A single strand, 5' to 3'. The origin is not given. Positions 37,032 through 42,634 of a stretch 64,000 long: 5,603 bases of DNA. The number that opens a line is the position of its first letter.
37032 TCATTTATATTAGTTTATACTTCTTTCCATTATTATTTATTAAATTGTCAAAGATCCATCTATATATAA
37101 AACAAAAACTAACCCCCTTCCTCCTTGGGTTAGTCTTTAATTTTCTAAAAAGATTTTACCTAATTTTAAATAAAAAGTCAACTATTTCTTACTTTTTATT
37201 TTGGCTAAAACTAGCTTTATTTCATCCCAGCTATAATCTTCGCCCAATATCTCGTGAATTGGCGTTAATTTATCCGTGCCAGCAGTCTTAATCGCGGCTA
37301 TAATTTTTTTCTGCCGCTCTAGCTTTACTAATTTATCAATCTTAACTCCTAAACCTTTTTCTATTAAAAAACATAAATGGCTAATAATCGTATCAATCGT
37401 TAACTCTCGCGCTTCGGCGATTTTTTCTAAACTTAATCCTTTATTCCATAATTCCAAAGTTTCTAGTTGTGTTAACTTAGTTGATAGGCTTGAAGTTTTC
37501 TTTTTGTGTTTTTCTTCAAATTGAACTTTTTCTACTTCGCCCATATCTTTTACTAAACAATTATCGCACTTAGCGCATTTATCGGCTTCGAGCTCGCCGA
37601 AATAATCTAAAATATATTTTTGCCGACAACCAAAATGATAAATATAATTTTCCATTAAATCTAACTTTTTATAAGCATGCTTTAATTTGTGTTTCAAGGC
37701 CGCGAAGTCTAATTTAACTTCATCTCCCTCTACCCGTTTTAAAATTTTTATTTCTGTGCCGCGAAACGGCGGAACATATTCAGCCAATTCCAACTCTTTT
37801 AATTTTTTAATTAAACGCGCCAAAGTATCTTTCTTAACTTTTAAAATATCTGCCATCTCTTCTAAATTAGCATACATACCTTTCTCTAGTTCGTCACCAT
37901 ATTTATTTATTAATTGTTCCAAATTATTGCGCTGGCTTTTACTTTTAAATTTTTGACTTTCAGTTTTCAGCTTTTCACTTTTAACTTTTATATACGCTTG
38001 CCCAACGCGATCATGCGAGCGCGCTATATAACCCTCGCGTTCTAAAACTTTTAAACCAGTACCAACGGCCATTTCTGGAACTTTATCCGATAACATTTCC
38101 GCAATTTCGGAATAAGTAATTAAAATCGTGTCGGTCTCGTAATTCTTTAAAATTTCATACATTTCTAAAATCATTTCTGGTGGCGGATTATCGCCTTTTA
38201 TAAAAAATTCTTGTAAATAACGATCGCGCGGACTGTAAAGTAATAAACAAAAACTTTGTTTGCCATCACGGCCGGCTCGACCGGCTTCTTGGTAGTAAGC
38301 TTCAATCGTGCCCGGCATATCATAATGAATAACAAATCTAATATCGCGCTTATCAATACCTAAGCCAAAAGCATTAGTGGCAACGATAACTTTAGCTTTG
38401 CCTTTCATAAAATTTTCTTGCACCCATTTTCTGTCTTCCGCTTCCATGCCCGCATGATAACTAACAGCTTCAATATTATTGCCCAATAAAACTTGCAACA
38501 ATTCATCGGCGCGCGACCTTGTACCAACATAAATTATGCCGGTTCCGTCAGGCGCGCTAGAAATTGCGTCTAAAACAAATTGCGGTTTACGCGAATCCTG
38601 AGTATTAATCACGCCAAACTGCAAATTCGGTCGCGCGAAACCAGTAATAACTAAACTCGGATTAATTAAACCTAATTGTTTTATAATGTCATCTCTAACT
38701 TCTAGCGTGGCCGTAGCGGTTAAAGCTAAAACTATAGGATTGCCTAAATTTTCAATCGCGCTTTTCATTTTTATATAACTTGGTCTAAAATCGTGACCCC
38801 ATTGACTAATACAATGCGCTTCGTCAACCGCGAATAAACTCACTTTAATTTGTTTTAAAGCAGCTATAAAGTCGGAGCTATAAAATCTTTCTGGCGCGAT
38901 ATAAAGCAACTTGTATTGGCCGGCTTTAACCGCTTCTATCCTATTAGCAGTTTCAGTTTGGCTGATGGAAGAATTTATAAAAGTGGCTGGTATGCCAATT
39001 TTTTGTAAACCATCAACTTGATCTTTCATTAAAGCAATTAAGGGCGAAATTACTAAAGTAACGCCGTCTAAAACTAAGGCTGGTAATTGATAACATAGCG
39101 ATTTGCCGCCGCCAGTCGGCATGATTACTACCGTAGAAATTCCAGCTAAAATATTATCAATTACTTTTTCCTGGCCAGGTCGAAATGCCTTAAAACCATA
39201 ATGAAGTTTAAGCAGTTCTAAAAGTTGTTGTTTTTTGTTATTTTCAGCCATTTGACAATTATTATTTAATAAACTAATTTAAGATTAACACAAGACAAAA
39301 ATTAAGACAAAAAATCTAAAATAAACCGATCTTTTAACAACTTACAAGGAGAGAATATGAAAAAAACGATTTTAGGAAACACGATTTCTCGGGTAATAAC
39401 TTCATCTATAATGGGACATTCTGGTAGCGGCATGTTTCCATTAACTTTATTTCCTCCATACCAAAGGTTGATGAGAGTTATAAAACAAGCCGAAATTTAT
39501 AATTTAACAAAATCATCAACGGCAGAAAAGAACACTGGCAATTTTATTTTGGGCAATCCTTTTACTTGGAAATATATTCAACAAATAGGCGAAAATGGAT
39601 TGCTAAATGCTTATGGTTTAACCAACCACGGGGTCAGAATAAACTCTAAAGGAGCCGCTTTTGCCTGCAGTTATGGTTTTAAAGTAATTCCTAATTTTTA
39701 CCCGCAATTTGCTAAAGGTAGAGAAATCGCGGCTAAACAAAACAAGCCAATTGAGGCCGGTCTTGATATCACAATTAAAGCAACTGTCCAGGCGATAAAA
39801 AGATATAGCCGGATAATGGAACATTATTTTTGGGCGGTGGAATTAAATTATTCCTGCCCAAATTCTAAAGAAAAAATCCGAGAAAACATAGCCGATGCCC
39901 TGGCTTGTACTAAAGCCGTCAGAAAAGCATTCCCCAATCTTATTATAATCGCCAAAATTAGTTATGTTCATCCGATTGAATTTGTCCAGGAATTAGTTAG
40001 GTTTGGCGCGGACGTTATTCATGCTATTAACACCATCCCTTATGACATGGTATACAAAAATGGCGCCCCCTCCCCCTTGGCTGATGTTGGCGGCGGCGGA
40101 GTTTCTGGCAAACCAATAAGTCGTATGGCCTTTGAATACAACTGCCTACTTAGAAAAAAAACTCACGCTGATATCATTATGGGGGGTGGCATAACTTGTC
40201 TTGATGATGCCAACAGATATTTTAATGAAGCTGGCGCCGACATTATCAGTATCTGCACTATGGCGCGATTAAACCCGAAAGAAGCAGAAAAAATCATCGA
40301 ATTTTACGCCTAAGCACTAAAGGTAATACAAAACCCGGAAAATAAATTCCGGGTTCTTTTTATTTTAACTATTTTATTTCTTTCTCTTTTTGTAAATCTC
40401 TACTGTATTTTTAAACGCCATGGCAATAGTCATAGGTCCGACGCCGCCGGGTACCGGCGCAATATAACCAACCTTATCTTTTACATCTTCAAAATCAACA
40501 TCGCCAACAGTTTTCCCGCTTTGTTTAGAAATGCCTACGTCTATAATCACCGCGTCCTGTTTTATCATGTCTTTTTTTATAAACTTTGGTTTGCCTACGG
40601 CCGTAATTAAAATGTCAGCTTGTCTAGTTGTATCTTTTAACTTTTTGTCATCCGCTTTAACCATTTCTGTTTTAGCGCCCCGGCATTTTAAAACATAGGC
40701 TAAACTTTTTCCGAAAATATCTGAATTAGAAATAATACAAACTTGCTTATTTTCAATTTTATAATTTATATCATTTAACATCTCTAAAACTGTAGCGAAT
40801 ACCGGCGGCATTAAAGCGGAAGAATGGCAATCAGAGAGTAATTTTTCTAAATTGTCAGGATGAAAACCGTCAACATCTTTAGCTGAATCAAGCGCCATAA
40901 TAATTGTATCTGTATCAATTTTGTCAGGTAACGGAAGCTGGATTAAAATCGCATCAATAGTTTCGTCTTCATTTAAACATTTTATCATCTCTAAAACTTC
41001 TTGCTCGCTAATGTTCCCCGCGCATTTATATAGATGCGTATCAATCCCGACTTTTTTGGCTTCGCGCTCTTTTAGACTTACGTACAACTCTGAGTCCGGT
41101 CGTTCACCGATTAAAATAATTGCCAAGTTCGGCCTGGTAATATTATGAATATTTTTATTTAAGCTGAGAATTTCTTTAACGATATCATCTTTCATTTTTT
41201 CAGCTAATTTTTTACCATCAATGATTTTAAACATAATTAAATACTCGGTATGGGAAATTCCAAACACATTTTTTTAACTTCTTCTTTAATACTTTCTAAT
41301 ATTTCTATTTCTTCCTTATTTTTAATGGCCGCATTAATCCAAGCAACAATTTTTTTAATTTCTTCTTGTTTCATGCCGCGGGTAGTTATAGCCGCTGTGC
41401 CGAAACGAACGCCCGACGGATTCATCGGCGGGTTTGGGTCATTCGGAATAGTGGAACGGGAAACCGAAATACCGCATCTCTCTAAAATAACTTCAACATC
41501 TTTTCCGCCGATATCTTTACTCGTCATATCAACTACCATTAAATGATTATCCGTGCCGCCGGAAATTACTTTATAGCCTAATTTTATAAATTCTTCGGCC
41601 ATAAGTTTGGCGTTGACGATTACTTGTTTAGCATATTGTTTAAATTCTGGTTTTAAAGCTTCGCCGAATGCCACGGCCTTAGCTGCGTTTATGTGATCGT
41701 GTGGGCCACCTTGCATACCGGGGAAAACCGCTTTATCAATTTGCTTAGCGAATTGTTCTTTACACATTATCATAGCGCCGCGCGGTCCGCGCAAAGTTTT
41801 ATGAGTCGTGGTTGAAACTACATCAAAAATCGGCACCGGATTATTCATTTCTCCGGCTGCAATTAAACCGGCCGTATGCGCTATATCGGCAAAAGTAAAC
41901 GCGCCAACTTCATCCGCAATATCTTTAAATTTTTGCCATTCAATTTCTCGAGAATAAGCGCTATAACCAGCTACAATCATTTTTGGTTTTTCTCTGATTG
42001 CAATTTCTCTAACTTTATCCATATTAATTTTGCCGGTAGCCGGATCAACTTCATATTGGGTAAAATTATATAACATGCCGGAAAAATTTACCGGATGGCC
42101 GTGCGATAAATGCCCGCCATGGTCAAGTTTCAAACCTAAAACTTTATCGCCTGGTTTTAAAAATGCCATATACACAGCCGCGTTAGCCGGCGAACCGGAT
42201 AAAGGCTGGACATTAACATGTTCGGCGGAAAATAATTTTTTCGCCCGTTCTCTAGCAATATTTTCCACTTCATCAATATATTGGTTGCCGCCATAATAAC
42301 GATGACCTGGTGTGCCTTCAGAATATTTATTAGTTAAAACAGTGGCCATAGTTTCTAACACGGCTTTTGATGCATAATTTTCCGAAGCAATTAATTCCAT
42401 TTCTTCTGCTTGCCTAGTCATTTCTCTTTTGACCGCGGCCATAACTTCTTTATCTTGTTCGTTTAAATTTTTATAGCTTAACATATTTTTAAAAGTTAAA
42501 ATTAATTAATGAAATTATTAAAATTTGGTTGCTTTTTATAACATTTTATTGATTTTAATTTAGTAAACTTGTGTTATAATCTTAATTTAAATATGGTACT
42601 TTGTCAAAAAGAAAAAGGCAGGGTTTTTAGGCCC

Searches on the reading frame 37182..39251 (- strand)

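Call 79: search_protein_families(library=pfam, proteins=[window:37182-39251:-], max_evalue=0.00001)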
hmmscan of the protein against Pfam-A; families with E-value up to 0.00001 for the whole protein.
window:37182-39251:- (689 aa): 6 families
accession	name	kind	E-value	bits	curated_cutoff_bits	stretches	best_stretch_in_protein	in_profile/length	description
PF14493.12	HTH_40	-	1.5e-27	96.1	27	1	594-682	1-89/89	Helix-turn-helix domain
PF00270.35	DEAD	-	8.1e-27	94.4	26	1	24-185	1-163/167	DEAD/DEAH box helicase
PF00271.37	Helicase_C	-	6.8e-26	91.1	23.5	1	222-330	2-110/110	Helicase conserved C-terminal domain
PF16124.10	RecQ_Zn_bind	-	1.9e-11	45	25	1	520-566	18-66/66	RecQ zinc-binding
PF04851.21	ResIII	-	1.2e-07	32.2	22.5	1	22-181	3-162/164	Type III restriction enzyme, res subunit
PF13730.12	HTH_36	-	9.4e-06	25.8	25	0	459-489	24-54/55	Helix-turn-helix domain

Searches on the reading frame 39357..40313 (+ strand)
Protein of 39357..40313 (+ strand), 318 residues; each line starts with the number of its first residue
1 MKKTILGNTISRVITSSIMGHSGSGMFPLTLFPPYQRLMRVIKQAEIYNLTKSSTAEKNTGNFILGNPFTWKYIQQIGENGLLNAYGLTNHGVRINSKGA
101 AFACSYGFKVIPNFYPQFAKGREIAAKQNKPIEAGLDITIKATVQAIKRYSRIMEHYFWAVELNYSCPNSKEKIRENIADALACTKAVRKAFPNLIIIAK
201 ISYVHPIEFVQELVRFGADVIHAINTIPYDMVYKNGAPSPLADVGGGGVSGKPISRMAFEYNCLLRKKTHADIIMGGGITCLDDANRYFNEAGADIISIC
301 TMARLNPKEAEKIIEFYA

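Call 86: search_protein_families(library=pfam, proteins=[window:39357-40313:+], max_evalue=0.0001)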
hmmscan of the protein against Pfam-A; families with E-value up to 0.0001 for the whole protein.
window:39357-40313:+ (318 aa): 1 family
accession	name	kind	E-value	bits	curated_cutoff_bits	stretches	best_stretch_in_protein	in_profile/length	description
PF01180.27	DHO_dh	-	6.1e-18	65.4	27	1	50-314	41-284/291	Dihydroorotate dehydrogenase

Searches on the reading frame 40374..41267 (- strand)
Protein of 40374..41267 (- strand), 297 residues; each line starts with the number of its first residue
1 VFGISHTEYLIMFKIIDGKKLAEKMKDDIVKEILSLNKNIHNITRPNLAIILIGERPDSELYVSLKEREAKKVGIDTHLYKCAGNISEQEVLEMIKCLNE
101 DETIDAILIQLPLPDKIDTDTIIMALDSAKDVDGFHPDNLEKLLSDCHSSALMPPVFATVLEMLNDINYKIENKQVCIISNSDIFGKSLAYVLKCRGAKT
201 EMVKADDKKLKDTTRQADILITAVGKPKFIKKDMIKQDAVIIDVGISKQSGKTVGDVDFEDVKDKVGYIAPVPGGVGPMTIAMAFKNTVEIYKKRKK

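Call 86: search_protein_families(library=pfam, proteins=[window:40374-41267:-], max_evalue=0.0001)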
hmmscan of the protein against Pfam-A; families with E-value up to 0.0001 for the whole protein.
window:40374-41267:- (297 aa): 2 families
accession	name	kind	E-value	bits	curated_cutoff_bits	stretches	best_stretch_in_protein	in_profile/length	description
PF02882.25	THF_DHG_CYH_C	-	1.5e-49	167.8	27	1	136-295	1-159/160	Tetrahydrofolate dehydrogenase/cyclohydrolase, NAD(P)-binding domain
PF00763.28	THF_DHG_CYH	-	4e-33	114.5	32.8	1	16-133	1-115/115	Tetrahydrofolate dehydrogenase/cyclohydrolase, catalytic domain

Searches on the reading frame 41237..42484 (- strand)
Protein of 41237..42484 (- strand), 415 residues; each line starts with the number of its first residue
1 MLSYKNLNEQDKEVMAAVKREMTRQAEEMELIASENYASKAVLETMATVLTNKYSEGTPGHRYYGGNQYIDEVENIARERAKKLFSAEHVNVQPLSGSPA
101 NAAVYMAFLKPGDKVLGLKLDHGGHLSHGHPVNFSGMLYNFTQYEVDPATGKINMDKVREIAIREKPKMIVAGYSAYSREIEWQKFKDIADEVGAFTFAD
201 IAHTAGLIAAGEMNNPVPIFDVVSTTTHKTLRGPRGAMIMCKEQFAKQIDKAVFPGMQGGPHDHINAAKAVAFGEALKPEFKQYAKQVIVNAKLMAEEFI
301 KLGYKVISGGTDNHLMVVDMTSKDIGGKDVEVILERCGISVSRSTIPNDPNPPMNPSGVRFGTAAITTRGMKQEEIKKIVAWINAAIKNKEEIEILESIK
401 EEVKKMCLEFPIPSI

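Call 86: search_protein_families(library=pfam, proteins=[window:41237-42484:-], max_evalue=0.0001)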
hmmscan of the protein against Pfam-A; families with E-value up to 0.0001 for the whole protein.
window:41237-42484:- (415 aa): 2 families
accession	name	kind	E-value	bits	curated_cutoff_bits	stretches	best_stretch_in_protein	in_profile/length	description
PF00464.25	SHMT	-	2.6e-159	530.6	27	1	7-383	1-399/399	Serine hydroxymethyltransferase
PF00155.27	Aminotran_1_2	-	4.5e-09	36.4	19.7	1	64-371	38-354/361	Aminotransferase class I and II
